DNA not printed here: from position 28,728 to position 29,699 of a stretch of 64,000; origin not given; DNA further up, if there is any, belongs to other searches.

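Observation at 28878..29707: Membrane-anchored winged-helix protein (paralog 1) with an upstream array of TGGCA(T/G)GGTT direct repeats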

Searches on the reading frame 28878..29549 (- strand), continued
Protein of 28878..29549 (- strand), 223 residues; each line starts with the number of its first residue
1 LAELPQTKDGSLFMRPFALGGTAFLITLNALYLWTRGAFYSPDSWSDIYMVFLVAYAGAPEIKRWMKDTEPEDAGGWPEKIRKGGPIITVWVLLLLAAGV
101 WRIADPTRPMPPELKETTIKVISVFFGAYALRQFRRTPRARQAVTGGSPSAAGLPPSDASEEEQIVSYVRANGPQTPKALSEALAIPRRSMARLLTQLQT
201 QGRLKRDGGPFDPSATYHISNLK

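Call 51: list_cluster_members(proteins=[P0001, P0022, P0008, P0006, P0033, P0036, P0046, P0052])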
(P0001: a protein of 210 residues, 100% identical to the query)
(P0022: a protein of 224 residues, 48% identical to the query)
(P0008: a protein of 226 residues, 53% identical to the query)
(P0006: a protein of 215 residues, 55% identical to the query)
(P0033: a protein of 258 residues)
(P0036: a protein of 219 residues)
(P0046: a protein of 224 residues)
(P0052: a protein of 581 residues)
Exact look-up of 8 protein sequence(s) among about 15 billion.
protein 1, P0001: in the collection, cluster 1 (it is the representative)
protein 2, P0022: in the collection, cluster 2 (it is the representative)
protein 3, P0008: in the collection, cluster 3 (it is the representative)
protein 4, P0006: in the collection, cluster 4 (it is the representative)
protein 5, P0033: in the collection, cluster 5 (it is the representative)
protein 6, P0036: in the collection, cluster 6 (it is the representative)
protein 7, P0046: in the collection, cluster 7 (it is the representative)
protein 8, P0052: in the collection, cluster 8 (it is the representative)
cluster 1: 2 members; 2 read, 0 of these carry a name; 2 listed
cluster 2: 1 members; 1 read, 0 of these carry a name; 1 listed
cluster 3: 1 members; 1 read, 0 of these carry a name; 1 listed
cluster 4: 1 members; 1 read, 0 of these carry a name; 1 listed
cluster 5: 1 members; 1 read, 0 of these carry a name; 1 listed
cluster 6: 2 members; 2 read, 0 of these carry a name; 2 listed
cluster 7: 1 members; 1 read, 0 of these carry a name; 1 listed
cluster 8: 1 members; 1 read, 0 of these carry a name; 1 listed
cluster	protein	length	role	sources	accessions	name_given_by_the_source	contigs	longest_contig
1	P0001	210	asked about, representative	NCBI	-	-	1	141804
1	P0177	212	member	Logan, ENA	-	-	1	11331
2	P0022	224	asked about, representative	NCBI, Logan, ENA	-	-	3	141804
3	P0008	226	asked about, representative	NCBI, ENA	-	-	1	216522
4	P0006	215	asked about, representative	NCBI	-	-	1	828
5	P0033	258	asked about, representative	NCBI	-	-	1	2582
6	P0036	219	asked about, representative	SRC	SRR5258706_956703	-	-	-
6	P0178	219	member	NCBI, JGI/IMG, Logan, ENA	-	-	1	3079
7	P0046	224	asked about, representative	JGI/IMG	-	-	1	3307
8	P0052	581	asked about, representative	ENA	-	-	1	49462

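Call 59: search_dna_similar(query=window:28878-29549:-, collection=plasmids, mode=protein, max_evalue=0.001, max_rows=10)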
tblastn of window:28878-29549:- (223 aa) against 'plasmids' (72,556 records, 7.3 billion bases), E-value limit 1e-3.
No match.

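Call 60: search_dna_similar(query=window:28878-29549:-, collection=phages, mode=protein, max_evalue=0.001, max_rows=10)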
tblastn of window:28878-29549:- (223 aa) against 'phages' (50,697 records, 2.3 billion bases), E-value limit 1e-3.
No match.

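Call 73: find_related_loci(query=A1, collection=viral_contigs, flank=3000)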
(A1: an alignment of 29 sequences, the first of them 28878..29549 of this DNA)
Query A1 (223 aa) in viral_contigs; peptide patterns used: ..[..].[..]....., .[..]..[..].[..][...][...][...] (x = any residue, [..] = any of these).
61 stretches matched a pattern, but none encodes a relative of the query by tblastn (E <= 1e-3).

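Call 74: search_protein_families(library=pfam, proteins=[P0052, P0061, P0075, P0033, P0059], max_evalue=0.001)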
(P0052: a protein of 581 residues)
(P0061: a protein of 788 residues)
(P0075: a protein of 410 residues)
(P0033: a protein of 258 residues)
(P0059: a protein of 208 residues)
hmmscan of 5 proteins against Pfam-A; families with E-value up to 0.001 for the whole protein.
P0052 (581 aa): 66 families (the best 25 are shown)
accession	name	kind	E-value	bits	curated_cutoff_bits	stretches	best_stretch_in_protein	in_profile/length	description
PF08279.18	HTH_11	-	2.7e-54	181.3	25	8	456-507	2-54/55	HTH domain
PF13412.12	HTH_24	-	6e-52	173.4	21.9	7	527-565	7-45/48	Winged helix-turn-helix DNA-binding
PF12802.13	MarR_2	-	1.2e-42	144.3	27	3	529-571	11-54/61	MarR family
PF25213.1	HVO_A0261_N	-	1.7e-41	140.4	35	3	34-79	15-59/86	HVO_A0261 N-terminal domain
PF02082.26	Rrf2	-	2.1e-37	128.7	30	2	462-509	17-64/132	Iron-dependent Transcriptional regulator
PF24034.1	DUF7343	-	3e-36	123.5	27.6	3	528-570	8-51/62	Domain of unknown function (DUF7343)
PF08280.17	HTH_Mga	-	6.2e-35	119.4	23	1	454-493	5-44/59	M protein trans-acting positive regulator (MGA) HTH domain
PF01978.25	TrmB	-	5.3e-34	116.3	25.6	1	530-579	16-64/68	Sugar-specific transcriptional regulator TrmB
PF01047.28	MarR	-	1.3e-33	115.1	24.6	2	527-569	7-49/59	MarR family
PF13545.12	HTH_Crp_2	-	3.5e-26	91.4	27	0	45-78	23-56/70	Crp-like helix-turn-helix domain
PF17782.7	DprA_WH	-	3.5e-26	91.4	22.9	0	526-572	15-60/61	DprA winged helix domain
PF13404.12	HTH_AsnC-type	-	2.9e-25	88.3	27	0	460-486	9-35/42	AsnC-type helix-turn-helix domain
PF09339.16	HTH_IclR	-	1.5e-24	85.9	22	1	528-570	8-51/52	IclR helix-turn-helix domain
PF01022.26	HTH_5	-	1.1e-23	83.3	22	1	527-565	6-43/47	Bacterial regulatory protein, arsR family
PF00392.27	GntR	-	1.4e-23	82.7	27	0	538-572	24-59/64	Bacterial regulatory proteins, gntR family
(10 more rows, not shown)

P0061 (788 aa): 51 families (the best 25 are shown)
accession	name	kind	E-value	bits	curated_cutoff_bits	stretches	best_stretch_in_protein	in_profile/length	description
PF13412.12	HTH_24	-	4.5e-59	196.3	21.9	5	289-333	3-47/48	Winged helix-turn-helix DNA-binding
PF08279.18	HTH_11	-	1.7e-45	153.1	25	4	511-563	2-54/55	HTH domain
PF12802.13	MarR_2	-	1.2e-32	112.3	27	2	729-774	9-55/61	MarR family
PF01047.28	MarR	-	3.1e-25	88.3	24.6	2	221-263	7-49/59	MarR family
PF00392.27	GntR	-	9.6e-21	73.7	27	0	669-700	26-57/64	Bacterial regulatory proteins, gntR family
PF09339.16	HTH_IclR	-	1.5e-20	73.1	22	1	517-554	12-49/52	IclR helix-turn-helix domain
PF13404.12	HTH_AsnC-type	-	5e-20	71.5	27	1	292-328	6-42/42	AsnC-type helix-turn-helix domain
PF13545.12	HTH_Crp_2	-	7.1e-20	71.2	27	0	229-265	20-56/70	Crp-like helix-turn-helix domain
PF08280.17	HTH_Mga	-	1.4e-19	70.2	23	0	289-329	5-45/59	M protein trans-acting positive regulator (MGA) HTH domain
PF01978.25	TrmB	-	1.4e-18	66.9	25.6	0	731-774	15-57/68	Sugar-specific transcriptional regulator TrmB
PF24034.1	DUF7343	-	2.6e-16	59.7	27.6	0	733-774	12-53/62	Domain of unknown function (DUF7343)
PF01325.25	Fe_dep_repress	-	1.4e-14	54.5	26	0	304-333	23-52/60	Iron dependent repressor, N-terminal DNA binding domain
PF08220.18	HTH_DeoR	-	4.5e-14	52.4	21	0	510-556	1-47/57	DeoR-like helix-turn-helix domain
PF13443.12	HTH_26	-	5e-13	49.5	22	0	658-686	2-29/63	Cro/C1-type HTH DNA-binding domain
PF13730.12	HTH_36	-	1.2e-12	47.8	25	0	308-329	30-51/55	Helix-turn-helix domain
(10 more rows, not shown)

P0075 (410 aa): 67 families (the best 25 are shown)
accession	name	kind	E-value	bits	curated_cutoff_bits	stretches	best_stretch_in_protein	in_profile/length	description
PF13412.12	HTH_24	-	2.6e-32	110.6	21.9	4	339-383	2-46/48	Winged helix-turn-helix DNA-binding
PF08279.18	HTH_11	-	9e-26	90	25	3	342-394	2-54/55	HTH domain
PF01047.28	MarR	-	6.9e-23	80.7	24.6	3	272-316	4-48/59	MarR family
PF08280.17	HTH_Mga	-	1.4e-22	79.8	23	3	271-313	5-49/59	M protein trans-acting positive regulator (MGA) HTH domain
PF12802.13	MarR_2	-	2.4e-20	72.9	27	2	275-317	9-52/61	MarR family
PF13384.12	HTH_23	-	5.2e-18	64.7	24.6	1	199-239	3-41/50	Homeodomain-like domain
PF09339.16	HTH_IclR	-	2.8e-17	62.7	22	0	206-247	8-50/52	IclR helix-turn-helix domain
PF13404.12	HTH_AsnC-type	-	5.6e-17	61.7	27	0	205-234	7-36/42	AsnC-type helix-turn-helix domain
PF13518.12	HTH_28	-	1.6e-16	60.5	25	0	342-383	2-41/52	Helix-turn-helix domain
PF13545.12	HTH_Crp_2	-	5e-15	55.7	27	0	355-388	23-56/70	Crp-like helix-turn-helix domain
PF13551.12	HTH_29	-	1.2e-14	54.5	28.1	0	209-237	5-34/64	Winged helix-turn helix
PF24034.1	DUF7343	-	1.2e-14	54.3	27.6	1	340-387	3-51/62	Domain of unknown function (DUF7343)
PF25213.1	HVO_A0261_N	-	3.5e-14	52.9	35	0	272-319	12-58/86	HVO_A0261 N-terminal domain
PF08220.18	HTH_DeoR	-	6.3e-14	51.9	21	0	272-318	1-47/57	DeoR-like helix-turn-helix domain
PF01381.28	HTH_3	-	2.3e-12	47.2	23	0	282-308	6-32/55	Helix-turn-helix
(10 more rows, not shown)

P0033 (258 aa): 0 families

P0059 (208 aa): 1 family
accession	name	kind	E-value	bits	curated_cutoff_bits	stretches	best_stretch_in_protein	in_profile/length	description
PF01978.25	TrmB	-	0.00074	19.8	25.6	1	147-204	5-62/68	Sugar-specific transcriptional regulator TrmB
